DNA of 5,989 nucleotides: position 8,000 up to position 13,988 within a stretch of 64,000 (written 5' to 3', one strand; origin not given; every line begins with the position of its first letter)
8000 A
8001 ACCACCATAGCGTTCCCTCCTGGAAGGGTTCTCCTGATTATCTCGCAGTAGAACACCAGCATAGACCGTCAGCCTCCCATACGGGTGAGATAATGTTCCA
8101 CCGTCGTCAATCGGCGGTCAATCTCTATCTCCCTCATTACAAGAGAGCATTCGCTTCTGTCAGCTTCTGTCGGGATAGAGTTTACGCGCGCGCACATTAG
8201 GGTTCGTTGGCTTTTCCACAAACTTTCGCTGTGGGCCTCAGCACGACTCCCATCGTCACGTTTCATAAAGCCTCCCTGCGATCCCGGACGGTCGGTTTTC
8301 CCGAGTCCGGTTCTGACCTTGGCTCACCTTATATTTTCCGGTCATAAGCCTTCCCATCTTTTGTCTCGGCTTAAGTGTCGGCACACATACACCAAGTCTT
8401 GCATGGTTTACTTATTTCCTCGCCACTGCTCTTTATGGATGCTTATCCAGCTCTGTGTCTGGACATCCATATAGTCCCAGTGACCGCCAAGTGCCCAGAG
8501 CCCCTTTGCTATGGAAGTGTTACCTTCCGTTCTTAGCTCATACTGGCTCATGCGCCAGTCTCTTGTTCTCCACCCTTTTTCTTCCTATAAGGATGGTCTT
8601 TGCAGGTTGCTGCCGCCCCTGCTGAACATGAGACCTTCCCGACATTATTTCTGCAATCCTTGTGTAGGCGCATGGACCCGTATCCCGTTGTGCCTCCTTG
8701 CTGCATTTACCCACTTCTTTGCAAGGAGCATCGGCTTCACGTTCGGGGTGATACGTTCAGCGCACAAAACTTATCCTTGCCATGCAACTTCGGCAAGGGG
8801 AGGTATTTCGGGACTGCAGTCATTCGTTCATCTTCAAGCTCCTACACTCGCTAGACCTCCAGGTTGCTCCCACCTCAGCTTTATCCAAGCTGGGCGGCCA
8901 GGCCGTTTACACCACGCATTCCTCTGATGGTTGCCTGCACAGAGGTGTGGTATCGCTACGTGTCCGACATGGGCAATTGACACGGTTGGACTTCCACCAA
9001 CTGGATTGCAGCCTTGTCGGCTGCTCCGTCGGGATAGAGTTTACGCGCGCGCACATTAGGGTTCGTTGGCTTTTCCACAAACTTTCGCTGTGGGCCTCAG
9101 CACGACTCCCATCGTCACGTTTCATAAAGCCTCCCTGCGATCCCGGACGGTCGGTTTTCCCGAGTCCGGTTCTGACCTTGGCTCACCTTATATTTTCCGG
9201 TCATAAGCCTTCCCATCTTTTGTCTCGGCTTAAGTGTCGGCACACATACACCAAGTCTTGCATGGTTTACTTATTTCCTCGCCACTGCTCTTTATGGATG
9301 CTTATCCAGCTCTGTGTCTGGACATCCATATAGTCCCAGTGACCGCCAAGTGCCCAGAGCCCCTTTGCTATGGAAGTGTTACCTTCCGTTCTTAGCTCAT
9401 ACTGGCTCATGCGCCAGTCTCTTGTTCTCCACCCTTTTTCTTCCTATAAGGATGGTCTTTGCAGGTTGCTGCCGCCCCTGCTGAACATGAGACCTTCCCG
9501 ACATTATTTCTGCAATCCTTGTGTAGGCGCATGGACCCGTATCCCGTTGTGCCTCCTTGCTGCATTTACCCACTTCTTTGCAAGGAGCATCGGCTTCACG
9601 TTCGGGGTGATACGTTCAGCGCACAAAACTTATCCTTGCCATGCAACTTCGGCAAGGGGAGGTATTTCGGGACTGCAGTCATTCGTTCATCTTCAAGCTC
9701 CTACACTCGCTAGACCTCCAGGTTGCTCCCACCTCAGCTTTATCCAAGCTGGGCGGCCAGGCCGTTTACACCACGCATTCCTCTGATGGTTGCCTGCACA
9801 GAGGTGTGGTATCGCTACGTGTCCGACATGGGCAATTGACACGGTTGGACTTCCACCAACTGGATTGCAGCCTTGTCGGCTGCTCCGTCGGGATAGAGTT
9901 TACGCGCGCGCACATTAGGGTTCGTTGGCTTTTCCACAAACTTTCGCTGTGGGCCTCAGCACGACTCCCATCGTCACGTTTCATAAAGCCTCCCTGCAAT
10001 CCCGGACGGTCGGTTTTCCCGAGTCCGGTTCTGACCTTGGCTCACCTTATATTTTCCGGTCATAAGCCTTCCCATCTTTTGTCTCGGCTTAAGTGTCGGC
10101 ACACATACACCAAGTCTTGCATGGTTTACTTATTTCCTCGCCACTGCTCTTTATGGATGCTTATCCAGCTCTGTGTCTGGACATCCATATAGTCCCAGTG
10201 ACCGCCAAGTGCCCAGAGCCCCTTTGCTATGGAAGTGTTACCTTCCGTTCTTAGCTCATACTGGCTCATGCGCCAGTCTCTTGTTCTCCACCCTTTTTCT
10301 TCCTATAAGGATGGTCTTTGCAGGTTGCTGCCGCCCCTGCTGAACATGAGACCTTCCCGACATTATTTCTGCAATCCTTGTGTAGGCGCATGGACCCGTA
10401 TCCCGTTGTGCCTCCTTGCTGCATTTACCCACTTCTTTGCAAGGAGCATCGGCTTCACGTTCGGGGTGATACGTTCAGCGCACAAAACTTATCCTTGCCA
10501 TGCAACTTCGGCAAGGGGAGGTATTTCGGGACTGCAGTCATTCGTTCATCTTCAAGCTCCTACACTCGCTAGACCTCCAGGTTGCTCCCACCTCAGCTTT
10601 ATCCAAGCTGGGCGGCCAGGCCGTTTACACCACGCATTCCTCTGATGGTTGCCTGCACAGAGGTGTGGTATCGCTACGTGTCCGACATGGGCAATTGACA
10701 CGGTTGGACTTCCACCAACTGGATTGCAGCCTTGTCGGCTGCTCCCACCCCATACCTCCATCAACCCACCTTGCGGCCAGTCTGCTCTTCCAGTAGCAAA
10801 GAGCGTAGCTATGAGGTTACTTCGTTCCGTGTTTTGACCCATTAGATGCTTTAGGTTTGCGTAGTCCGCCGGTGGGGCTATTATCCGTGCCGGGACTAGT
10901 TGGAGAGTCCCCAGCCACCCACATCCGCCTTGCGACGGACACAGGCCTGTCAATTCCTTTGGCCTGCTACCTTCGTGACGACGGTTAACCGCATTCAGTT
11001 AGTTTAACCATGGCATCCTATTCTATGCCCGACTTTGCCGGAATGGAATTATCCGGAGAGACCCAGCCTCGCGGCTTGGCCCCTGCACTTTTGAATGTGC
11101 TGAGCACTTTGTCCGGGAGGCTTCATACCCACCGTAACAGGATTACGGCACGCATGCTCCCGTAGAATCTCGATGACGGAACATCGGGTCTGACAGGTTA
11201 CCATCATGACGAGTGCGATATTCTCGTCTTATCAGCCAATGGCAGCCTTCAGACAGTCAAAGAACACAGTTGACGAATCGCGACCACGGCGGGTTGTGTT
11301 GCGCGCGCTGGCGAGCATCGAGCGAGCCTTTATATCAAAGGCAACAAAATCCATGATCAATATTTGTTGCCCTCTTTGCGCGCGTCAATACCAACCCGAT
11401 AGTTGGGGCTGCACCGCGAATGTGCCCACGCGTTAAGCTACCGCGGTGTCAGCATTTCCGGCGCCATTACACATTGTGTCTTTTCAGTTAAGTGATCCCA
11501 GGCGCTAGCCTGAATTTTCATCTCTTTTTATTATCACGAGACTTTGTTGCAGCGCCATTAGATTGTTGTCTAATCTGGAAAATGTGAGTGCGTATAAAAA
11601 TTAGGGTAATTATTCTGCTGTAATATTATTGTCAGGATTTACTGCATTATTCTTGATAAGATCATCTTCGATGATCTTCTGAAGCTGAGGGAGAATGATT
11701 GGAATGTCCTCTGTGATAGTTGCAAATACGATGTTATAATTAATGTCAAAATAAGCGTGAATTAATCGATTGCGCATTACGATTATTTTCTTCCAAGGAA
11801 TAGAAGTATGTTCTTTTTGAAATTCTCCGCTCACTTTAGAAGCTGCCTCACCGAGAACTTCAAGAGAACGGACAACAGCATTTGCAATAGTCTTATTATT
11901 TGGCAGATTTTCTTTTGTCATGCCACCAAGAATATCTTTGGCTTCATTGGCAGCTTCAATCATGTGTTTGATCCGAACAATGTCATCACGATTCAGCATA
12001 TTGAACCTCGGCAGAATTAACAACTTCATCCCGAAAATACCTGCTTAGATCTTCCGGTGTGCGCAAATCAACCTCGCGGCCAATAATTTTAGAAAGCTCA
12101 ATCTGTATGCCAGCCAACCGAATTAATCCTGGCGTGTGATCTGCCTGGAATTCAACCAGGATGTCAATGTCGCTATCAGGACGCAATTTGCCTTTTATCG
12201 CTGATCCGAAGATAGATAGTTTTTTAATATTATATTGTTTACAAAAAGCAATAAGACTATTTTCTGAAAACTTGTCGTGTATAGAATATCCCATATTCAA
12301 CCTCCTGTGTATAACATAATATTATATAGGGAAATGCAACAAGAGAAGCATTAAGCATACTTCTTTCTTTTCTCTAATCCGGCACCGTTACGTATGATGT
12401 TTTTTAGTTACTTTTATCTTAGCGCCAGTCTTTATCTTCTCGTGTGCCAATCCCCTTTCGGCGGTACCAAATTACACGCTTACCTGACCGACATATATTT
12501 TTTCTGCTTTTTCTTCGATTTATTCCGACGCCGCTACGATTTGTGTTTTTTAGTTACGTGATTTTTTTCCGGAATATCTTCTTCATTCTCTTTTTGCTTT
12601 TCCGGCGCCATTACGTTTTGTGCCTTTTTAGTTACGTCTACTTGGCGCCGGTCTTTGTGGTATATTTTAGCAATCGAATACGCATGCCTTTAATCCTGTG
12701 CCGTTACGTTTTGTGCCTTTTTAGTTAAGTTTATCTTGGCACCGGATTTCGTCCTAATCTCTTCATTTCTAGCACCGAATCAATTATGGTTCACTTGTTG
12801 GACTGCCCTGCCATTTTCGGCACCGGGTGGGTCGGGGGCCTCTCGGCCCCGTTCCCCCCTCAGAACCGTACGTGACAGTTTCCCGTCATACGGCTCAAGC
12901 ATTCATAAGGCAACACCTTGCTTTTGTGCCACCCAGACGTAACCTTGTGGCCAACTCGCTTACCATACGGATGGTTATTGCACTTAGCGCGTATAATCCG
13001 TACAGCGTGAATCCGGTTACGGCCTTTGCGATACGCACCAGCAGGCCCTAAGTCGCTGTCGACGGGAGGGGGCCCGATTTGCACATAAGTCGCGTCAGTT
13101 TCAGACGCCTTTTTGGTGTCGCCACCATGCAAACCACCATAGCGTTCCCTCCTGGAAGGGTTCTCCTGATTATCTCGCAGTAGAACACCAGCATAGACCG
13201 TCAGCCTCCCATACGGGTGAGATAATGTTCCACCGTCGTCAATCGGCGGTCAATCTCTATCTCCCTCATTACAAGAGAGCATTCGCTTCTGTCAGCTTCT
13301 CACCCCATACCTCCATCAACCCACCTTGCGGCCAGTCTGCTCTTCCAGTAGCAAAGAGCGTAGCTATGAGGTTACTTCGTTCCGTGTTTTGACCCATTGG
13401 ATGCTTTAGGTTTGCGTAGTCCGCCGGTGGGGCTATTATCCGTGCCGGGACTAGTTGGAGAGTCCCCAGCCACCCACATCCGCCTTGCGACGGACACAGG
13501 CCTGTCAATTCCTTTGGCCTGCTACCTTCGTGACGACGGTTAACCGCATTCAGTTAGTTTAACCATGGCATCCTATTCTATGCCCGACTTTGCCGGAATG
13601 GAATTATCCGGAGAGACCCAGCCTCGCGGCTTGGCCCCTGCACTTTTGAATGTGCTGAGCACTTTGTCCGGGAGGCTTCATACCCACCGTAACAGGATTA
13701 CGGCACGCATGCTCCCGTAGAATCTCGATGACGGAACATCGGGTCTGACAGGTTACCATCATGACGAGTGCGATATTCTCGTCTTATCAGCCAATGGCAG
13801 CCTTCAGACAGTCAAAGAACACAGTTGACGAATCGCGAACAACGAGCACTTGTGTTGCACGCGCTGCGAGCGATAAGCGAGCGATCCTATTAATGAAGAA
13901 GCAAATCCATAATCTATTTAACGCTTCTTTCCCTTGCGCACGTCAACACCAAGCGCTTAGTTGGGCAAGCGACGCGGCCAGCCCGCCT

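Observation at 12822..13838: ORF-less group II intron-like element splitting the R' box of three attC sites, in the same orientation as the cassettes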

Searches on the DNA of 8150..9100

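Call 59: search_rna_families(source=window, start=8150, end=9100, threshold=evalue, max_evalue=10, show_alignments=3)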
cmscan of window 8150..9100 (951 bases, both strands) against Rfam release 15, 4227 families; matches with E-value up to 10: 4.
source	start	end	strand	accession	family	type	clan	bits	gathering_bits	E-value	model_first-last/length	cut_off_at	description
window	8862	9003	-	RF02003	group-II-D1D4-4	Intron;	CL00102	47.6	49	2.9e-09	1-138/138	no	Group II catalytic intron D1-D4-4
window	8949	9016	-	RF02681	Twister-sister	Gene; ribozyme;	-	14.4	34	7.2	9-72/81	no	Twister_sister_ribozyme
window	8236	8265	-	RF01152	sR1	Gene; snRNA; snoRNA; CD-box;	-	12.9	45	1.4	25-57/57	no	Small nucleolar RNA sR1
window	8751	8799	+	RF01704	Glutamine-II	Cis-reg; riboswitch;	-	11.5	33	6.2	1-60/60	no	Glutamine-II riboswitch aptamer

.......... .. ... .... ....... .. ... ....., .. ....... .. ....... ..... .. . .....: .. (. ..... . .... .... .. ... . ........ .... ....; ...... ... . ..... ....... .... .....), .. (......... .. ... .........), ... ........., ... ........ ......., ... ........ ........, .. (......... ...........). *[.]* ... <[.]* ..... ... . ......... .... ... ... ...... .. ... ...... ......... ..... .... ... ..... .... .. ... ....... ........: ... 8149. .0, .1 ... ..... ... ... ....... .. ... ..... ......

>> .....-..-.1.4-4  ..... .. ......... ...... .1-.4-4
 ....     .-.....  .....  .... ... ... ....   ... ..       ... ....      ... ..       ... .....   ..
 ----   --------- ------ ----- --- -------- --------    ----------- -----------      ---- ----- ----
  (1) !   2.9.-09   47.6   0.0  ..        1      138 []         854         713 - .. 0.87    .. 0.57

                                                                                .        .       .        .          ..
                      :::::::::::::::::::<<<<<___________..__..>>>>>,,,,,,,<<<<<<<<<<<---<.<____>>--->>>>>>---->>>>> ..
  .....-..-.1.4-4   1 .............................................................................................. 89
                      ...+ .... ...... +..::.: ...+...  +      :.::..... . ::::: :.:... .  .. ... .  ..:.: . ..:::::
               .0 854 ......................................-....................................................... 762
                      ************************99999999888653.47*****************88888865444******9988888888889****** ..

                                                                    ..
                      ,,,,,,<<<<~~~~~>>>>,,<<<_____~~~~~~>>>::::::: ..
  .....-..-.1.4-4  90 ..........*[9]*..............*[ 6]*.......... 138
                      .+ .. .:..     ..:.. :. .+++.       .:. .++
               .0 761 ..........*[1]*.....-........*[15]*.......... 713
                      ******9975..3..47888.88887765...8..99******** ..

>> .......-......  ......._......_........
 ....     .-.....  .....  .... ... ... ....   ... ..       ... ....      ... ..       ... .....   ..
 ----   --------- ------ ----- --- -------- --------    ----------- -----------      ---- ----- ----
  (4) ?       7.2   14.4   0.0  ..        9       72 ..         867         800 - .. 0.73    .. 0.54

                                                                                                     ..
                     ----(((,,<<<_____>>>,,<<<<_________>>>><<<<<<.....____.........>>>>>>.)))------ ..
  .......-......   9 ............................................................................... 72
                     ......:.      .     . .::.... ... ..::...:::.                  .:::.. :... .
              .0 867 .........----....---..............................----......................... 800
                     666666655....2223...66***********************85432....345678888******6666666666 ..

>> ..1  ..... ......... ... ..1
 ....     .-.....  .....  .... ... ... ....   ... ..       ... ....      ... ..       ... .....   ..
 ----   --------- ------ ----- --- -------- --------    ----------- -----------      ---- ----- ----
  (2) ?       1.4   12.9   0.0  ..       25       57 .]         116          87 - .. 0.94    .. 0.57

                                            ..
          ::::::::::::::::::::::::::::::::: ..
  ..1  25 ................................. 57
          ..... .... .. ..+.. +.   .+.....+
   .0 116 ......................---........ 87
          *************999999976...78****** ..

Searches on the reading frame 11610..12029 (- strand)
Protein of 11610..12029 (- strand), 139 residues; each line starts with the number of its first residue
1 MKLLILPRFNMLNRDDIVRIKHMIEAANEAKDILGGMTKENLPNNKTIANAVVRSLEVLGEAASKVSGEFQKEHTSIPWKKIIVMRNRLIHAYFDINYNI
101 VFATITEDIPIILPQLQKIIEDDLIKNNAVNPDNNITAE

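Call 13: search_protein_families(library=pfam, proteins=[window:11610-12029:-], max_evalue=0.001)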
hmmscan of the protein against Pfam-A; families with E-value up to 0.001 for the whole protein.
window:11610-12029:- (139 aa): 1 family
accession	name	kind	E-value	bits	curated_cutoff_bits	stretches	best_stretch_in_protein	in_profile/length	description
PF01934.22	HepT-like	-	6.3e-24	84.4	23.5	1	23-119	1-120/120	Ribonuclease HepT-like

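Call 30: find_encoding_contigs(protein=window:11610-12029:-, flank=6000, max_places=8)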
Protein window:11610-12029:- (139 aa): no gene with exactly this product is on record in the collection.

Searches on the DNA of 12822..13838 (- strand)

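Call 20: search_dna_similar(query=window:12822-13838:-, collection=plasmids, mode=distant, max_rows=25)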
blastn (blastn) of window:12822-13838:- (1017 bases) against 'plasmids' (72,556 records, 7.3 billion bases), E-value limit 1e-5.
Records with a match: 403; places in all: 441; records where one place covers at least 80% of the query: 0.
Best place of each record, by identity: 95-99% 4; 90-95% 121; 80-90% 268; 60-80% 10.
By first word of the organism name: Escherichia 212; Bacillus 72; Priestia 62; Salmonella 9; Phocaeicola 8; Enterobacter 6; Streptomyces 4; Candidatus 4; Clostridium 3; Bacteroides 2; and 18 more.
By predicted mobility (MOB-suite, as given by PLSDB): non-mobilizable 259; conjugative 112; mobilizable 32.
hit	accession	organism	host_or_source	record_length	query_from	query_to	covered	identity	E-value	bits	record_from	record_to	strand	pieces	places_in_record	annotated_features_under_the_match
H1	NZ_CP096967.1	Phocaeicola vulgatus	whole organism,human feces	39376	938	1016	8%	87.3%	1e-17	99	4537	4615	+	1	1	none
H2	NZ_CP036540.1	Bacteroides fragilis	Homo sapiens,blood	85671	936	1015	8%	83.8%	9e-14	87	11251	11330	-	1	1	DNA methylase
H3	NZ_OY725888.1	Bacteroides finegoldii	-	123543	936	1015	8%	83.8%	9e-14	87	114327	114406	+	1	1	DNA methylase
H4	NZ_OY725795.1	Parabacteroides distasonis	-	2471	936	1015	8%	83.8%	9e-14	87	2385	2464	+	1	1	none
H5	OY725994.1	Phocaeicola massiliensis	-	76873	936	1015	8%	83.8%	9e-14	87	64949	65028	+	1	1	record has no annotation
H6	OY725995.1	Phocaeicola massiliensis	-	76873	938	1015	8%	83.3%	1e-12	83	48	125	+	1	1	record has no annotation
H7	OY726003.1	Phocaeicola massiliensis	-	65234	938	1015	8%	83.3%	1e-12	83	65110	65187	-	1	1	record has no annotation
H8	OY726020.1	Phocaeicola massiliensis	-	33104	938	1015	8%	83.3%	1e-12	83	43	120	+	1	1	none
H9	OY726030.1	Phocaeicola massiliensis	-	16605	938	1015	8%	83.3%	1e-12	83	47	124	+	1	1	record has no annotation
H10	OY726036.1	Phocaeicola massiliensis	-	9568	938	1015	8%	83.3%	1e-12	83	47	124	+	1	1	record has no annotation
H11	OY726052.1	Phocaeicola massiliensis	-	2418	938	1015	8%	83.3%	1e-12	83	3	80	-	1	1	record has no annotation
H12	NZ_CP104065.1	Alicyclobacillus dauci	cell culture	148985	939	1016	8%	82.1%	1e-11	79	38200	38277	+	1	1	none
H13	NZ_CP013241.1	Clostridium sporogenes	Microbial isolate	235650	933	1015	8%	75.9%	4e-6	61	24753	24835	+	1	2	hypothetical protein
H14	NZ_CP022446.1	Bacillus cereus C1L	whole organism,rhizosphere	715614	935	1015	8%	77.8%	8e-8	66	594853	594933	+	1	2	ltrA: group II intron reverse transcriptase/maturase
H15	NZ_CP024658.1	Bacillus cereus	-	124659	935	1015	8%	77.8%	8e-8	66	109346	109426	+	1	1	ltrA: group II intron reverse transcriptase/maturase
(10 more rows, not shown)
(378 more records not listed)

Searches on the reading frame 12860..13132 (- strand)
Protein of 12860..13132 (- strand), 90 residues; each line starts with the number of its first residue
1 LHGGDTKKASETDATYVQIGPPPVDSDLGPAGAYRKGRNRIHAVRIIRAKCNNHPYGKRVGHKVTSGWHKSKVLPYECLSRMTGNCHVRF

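Call 40: search_protein_families(library=pfam, proteins=[window:12860-13132:-], max_evalue=0.01)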
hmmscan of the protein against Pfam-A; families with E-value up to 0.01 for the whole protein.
window:12860-13132:- (90 aa): 0 families
